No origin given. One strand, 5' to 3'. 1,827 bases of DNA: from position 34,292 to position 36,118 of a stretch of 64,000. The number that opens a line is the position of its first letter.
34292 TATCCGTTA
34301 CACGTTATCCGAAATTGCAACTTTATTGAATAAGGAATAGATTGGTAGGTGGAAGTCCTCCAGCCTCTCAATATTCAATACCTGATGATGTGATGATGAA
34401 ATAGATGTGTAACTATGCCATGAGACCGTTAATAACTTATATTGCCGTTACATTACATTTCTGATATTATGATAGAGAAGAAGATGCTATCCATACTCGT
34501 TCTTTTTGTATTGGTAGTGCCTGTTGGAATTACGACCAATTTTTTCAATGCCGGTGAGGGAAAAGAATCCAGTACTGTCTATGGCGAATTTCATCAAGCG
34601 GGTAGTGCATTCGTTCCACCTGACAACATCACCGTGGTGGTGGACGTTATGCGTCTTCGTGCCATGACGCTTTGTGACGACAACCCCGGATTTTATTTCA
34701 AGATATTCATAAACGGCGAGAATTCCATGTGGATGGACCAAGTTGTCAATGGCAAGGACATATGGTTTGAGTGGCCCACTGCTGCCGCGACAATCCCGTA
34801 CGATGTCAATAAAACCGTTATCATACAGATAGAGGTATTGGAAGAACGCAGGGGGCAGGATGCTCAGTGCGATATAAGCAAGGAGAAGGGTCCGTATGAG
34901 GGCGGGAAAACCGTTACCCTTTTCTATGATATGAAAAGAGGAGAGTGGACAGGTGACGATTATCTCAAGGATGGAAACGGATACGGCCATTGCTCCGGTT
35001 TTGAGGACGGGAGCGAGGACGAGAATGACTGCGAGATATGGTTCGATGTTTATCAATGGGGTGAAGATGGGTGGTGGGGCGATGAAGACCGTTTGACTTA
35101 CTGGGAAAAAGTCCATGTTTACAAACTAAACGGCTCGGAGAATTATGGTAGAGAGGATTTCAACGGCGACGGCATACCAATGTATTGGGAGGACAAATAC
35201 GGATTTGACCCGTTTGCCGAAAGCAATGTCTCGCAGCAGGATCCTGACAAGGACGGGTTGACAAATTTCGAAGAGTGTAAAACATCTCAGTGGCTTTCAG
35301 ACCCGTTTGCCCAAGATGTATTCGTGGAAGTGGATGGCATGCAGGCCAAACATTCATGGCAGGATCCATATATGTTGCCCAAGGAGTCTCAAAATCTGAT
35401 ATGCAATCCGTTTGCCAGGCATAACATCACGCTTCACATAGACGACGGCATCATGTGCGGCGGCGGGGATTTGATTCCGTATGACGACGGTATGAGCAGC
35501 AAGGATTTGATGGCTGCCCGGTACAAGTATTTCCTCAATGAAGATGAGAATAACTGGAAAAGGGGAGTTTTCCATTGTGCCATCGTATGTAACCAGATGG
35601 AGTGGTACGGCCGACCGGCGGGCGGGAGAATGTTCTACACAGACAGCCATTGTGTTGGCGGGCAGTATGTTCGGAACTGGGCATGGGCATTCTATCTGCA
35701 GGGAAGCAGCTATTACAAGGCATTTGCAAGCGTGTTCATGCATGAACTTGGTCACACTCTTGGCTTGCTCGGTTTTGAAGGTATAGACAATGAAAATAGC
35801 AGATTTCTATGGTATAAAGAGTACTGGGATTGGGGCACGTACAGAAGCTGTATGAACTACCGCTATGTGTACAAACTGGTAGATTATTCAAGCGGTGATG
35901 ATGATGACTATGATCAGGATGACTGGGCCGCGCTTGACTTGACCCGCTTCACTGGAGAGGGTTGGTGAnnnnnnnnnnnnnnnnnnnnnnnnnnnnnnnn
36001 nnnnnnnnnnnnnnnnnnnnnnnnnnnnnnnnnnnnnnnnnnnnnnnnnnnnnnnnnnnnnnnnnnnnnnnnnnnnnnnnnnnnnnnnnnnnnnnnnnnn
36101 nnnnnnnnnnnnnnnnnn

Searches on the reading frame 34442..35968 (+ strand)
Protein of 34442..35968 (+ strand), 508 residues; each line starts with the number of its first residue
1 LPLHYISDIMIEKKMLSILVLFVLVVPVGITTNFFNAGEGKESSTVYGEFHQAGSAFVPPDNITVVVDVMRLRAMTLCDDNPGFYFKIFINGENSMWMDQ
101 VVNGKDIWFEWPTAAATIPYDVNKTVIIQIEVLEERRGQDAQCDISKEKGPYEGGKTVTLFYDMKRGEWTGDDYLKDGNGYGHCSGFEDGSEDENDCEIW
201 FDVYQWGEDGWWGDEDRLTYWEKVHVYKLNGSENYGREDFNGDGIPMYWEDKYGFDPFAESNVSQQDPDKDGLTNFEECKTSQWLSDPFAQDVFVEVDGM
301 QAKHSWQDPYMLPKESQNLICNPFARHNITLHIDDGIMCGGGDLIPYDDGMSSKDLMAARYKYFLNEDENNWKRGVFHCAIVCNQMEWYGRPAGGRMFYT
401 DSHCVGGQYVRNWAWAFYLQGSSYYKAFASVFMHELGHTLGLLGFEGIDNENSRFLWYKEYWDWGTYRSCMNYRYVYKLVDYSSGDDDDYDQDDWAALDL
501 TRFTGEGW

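Call 3: search_protein_families(library=pfam, proteins=[window:34442-35968:+], max_evalue=1)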
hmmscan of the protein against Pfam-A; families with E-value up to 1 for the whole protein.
window:34442-35968:+ (508 aa): 2 families
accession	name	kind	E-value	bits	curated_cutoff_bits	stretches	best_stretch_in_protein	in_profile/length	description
PF05572.19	Peptidase_M43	-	0.044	14.1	23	1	415-443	55-83/152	Pregnancy-associated plasma protein-A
PF13582.12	Reprolysin_3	-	0.068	14.1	22.4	1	416-442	94-120/123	Metallo-peptidase family M12B Reprolysin-like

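Call 4: search_protein_families(library=ncbifam, proteins=[window:34442-35968:+], max_evalue=1)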
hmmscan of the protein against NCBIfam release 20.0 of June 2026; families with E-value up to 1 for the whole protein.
window:34442-35968:+ (508 aa): 4 families
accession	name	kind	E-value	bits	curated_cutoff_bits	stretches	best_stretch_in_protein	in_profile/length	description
NF047639.1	throspo3_MtsD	equivalog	0.00019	19.7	800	1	239-305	482-545/651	cell-cell cohesion protein MtsD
NF042425.1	Amuc_1099_fam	equivalog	0.0026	17.4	50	1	243-279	106-141/321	Amuc_1099 family pilus-like system protein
NF038122.1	metallo_LGF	subfamily_domain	0.21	11.6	80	1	428-503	143-188/274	NF038122 family metalloprotease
NF052434.1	Mep72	equivalog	0.35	9.4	645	1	415-478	124-184/573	biofilm-associated metzincin protease Mep72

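Call 63: search_protein_families(library=padloc, proteins=[window:34442-35968:+], max_evalue=0.01)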
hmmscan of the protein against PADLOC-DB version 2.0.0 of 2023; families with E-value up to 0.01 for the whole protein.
window:34442-35968:+ (508 aa): 0 families
